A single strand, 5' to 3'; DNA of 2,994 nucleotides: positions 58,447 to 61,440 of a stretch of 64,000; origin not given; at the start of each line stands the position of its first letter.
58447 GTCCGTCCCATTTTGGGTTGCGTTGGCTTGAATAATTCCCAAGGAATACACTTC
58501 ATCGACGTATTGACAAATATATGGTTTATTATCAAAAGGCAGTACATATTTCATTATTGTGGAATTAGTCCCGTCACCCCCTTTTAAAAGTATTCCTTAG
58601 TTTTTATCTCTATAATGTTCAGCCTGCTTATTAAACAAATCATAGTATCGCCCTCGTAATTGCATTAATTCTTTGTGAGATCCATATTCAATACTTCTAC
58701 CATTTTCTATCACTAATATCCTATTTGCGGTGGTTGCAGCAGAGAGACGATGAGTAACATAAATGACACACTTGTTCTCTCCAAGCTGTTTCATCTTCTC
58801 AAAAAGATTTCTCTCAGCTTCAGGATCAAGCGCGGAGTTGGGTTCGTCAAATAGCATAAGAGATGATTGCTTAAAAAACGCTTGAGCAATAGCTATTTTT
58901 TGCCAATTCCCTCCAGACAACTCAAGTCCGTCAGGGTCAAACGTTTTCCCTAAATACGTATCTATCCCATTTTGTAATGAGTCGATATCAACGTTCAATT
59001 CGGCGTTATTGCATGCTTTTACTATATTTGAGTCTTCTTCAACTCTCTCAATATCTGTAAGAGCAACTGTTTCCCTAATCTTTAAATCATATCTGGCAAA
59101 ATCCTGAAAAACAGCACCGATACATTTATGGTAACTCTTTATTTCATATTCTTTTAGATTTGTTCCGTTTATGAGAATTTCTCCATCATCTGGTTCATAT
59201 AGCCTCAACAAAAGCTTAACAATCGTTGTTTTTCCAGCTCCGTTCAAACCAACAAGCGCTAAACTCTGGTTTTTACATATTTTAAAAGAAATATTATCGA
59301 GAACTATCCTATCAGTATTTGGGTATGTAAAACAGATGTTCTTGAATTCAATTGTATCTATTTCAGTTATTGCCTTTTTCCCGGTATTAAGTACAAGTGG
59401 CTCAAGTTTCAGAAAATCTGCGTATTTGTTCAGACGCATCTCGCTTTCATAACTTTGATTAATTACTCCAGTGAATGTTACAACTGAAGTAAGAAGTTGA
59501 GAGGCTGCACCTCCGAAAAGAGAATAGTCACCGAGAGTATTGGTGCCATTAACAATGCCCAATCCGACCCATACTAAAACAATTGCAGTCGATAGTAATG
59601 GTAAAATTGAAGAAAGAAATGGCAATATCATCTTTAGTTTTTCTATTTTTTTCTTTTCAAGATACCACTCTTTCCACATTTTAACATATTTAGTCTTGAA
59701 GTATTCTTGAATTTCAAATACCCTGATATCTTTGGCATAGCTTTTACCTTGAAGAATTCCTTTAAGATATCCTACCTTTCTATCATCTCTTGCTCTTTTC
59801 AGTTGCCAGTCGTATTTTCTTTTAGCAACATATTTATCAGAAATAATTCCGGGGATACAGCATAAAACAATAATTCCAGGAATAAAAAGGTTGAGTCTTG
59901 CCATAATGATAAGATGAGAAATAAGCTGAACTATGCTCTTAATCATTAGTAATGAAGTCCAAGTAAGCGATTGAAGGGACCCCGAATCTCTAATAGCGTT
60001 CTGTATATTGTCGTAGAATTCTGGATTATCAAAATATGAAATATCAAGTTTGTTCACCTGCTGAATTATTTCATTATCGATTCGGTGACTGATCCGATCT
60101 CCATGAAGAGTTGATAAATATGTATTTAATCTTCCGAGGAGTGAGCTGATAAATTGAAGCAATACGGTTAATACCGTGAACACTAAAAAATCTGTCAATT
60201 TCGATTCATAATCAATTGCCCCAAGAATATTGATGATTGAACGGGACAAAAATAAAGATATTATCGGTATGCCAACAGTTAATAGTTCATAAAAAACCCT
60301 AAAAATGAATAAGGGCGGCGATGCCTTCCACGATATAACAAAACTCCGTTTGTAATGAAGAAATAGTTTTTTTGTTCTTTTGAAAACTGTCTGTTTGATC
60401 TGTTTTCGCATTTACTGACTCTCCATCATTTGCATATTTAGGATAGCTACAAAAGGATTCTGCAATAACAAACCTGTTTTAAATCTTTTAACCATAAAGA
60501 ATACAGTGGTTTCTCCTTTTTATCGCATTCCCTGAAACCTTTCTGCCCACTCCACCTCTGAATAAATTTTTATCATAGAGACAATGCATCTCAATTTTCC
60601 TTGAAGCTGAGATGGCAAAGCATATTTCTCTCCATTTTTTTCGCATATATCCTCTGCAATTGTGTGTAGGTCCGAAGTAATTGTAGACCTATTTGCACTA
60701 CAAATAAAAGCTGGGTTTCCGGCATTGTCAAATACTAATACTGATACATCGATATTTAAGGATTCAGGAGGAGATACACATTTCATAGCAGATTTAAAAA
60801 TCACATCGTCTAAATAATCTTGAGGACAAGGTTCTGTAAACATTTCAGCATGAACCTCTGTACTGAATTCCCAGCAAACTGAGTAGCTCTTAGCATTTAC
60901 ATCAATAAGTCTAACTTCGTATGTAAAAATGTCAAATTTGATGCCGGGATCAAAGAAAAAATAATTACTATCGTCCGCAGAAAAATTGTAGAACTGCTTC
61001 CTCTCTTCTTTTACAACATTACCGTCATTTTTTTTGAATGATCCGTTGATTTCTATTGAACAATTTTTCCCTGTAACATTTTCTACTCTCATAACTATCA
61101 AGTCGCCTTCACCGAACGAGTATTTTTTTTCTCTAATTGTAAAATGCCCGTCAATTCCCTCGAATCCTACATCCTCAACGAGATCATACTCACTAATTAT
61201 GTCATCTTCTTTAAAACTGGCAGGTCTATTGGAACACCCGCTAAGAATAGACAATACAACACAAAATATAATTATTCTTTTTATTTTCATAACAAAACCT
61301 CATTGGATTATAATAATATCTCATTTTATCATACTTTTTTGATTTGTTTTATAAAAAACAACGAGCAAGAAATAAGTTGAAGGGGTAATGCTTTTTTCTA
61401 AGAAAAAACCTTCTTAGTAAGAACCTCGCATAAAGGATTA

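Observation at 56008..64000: Cysteine-rich 80-aa peptide in a co-directional cluster of two ABC systems, a lipoprotein and two papain/BtrH-like paralogs, with no recognisable modification enzyme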

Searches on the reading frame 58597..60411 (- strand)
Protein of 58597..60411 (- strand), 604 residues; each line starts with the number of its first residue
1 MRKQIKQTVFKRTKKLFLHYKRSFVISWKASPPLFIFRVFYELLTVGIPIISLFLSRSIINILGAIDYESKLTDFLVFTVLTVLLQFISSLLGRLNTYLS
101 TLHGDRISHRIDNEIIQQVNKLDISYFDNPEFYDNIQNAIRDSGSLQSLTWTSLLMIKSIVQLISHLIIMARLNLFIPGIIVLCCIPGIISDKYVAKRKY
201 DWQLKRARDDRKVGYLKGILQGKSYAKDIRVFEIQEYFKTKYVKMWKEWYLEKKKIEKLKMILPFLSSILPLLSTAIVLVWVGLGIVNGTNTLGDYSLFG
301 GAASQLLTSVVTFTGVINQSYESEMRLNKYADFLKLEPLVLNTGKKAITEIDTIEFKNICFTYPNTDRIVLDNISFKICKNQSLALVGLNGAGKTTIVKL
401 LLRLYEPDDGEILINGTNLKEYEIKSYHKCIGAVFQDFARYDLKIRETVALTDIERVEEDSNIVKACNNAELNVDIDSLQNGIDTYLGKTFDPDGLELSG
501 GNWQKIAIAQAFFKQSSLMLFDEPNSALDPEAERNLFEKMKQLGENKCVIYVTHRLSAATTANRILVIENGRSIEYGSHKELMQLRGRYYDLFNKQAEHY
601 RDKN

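Call 3: search_protein_families(library=pfam, proteins=[window:58597-60411:-], max_evalue=0.1)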
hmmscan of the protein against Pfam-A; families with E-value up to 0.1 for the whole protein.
window:58597-60411:- (604 aa): 12 families
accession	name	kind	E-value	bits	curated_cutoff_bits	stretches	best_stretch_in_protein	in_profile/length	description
PF00005.33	ABC_tran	-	3e-28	99.5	25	1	371-525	1-136/137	ABC transporter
PF00664.28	ABC_membrane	-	5.9e-12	46.3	28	1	36-309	3-273/274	ABC transporter transmembrane region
PF13304.12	AAA_21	-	3.6e-08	34.3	27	2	507-554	247-298/304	AAA domain, putative AbiEii toxin, Type IV TA system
PF02463.25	SMC_N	-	4.9e-07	29.8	40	1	408-568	107-211/220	RecF/RecN/SMC N terminal domain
PF13175.12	AAA_15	-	0.0002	21.5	32.1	0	384-431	26-79/374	AAA ATPase domain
PF13173.12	AAA_14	-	0.0018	18.7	27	1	381-474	2-91/129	AAA domain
PF13401.12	AAA_22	-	0.011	16.4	27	1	382-410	6-35/130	AAA domain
PF13476.12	AAA_23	-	0.021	15.9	27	1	382-542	20-158/201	AAA domain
PF06414.18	Zeta_toxin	-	0.025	14.5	22.3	0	386-422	21-57/199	Zeta toxin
PF20720.3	nSTAND3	-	0.065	13.4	27.2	0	378-421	14-56/155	Novel STAND NTPase 3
PF00448.28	SRP54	-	0.093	12.8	22.7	0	384-412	4-32/196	SRP54-type protein, GTPase domain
PF13604.12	AAA_30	-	0.094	12.9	27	0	382-413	19-50/191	AAA domain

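Call 4: search_protein_families(library=ncbifam, proteins=[window:58597-60411:-], max_evalue=0.1)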
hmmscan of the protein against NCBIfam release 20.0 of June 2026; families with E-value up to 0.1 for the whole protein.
window:58597-60411:- (604 aa): 193 families (the best 25 are shown)
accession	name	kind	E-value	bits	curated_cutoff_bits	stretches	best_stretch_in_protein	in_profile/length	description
TIGR02203.1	MsbA_lipidA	equivalog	1.2e-74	251.8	602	1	66-596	48-569/572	lipid A export permease/ATP-binding protein MsbA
NF045513.1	HepA_fam_ABC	equivalog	3.5e-65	220.6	725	1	70-596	92-609/610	heterocyst formation ABC transporter subunit HepA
TIGR03796.1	NHLM_micro_ABC1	equivalog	2.2e-64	217.9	853.3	1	39-593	160-709/710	NHLP family bacteriocin export ABC transporter peptidase/permease/ATPase subunit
TIGR02204.1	MsbA_rel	hypoth_equivalog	7.3e-63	213.1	780.4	1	76-593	62-572/576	ABC transporter, permease/ATP-binding protein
TIGR00958.1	3a01208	subfamily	2.1e-61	208.1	874.6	1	33-592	165-710/711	antigen peptide transporter 2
NF008381.0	PRK11176.1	equivalog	7.1e-61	206.3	867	1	78-596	67-579/582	lipid A ABC transporter ATP-binding protein/permease MsbA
TIGR01846.1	type_I_sec_HlyB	subfamily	1.1e-58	199.1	725.55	1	18-598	119-694/694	type I secretion system permease/ATPase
NF008364.0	PRK11160.1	equivalog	5.2e-57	193.7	630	1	152-594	143-573/575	heme ABC transporter ATP-binding protein/permease CydC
NF010178.0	PRK13657.1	equivalog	2.4e-56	191.4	733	1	278-597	256-571/588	glucan ABC transporter ATP-binding protein/ permease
TIGR03797.1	NHLM_micro_ABC2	equivalog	9e-54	183.1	709.4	1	107-596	207-685/686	NHLP bacteriocin export ABC transporter permease/ATPase subunit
TIGR03375.1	type_I_sec_LssB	subfamily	2.4e-53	181.5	693.1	1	86-584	199-690/696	type I secretion system permease/ATPase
TIGR01192.1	chvA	subfamily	5.1e-53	180.6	585.4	1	272-595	251-569/585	glucan export ABC transporter ATP-binding protein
TIGR01193.1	bacteriocin_ABC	subfamily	1.4e-52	179.2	523.85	1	36-594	159-707/708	peptide cleavage/export ABC transporter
TIGR02857.1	CydD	equivalog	1.6e-48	166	435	1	51-567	22-528/529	thiol reductant ABC exporter subunit CydD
NF000474.1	tet_ABC_46_A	exception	8.8e-48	163.2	1250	1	210-597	195-569/574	tetracycline efflux ABC transporter Tet(46) subunit A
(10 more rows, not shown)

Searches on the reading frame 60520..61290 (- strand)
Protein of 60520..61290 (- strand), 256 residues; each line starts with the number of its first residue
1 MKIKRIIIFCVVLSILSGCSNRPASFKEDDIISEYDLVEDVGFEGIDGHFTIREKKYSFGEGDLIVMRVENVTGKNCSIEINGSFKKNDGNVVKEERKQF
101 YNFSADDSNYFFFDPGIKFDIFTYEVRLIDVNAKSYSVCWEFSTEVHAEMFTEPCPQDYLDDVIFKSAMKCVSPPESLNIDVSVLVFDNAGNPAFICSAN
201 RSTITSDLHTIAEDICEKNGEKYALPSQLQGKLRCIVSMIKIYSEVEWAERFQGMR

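Call 3: search_protein_families(library=pfam, proteins=[window:60520-61290:-], max_evalue=0.1)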
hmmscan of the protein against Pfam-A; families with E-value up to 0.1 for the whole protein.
window:60520-61290:- (256 aa): 0 families

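Call 4: search_protein_families(library=ncbifam, proteins=[window:60520-61290:-], max_evalue=0.1)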
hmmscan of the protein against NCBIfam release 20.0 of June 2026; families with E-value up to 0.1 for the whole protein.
window:60520-61290:- (256 aa): 0 families

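Call 69: find_homologous_proteins(query=window:60520-61290:-, max_evalue=0.001)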
Query window:60520-61290:- (256 aa): 2 proteins with E <= 0.001 among 145 candidates.
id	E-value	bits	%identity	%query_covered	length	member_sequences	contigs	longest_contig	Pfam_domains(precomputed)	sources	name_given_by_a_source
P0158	1.3e-169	580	100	100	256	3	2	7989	-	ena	-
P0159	4.9e-96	339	56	100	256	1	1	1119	-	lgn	-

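Call 76: predict_structure(alignment_id=A6)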
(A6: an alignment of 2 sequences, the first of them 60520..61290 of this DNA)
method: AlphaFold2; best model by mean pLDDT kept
length: 256 residues; sequences in the alignment: 2
mean_pLDDT: 46.2   pTM: 0.42
mean pLDDT of the five models: 46.2, 46.3, 45.9, 45.6, 45.2
residues with pLDDT >= 90: 0; 70-90: 24; 50-70: 66; < 50: 166
segments of 3 or more residues with pLDDT < 50: 1-5, 12-46, 133-256
pLDDT, mean of each block of 10 residues (from residue 1): 48 39 34 32 46 60 63 60 79 73 55 69 69 34 27 34 31 36 43 42 37 43 39 36 37 35
secondary structure, 60 per line:
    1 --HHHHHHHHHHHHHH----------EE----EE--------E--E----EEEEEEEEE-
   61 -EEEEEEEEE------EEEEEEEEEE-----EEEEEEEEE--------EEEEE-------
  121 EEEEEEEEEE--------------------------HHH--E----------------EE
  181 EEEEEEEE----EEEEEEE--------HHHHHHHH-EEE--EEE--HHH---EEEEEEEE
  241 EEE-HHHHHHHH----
elements in order: H3-16 E51-59 E62-70 E77-86 E92-100 E109-113 E121-130 E179-188 E193-199 H208-215 E217-219 E222-224 E233-243 H245-252
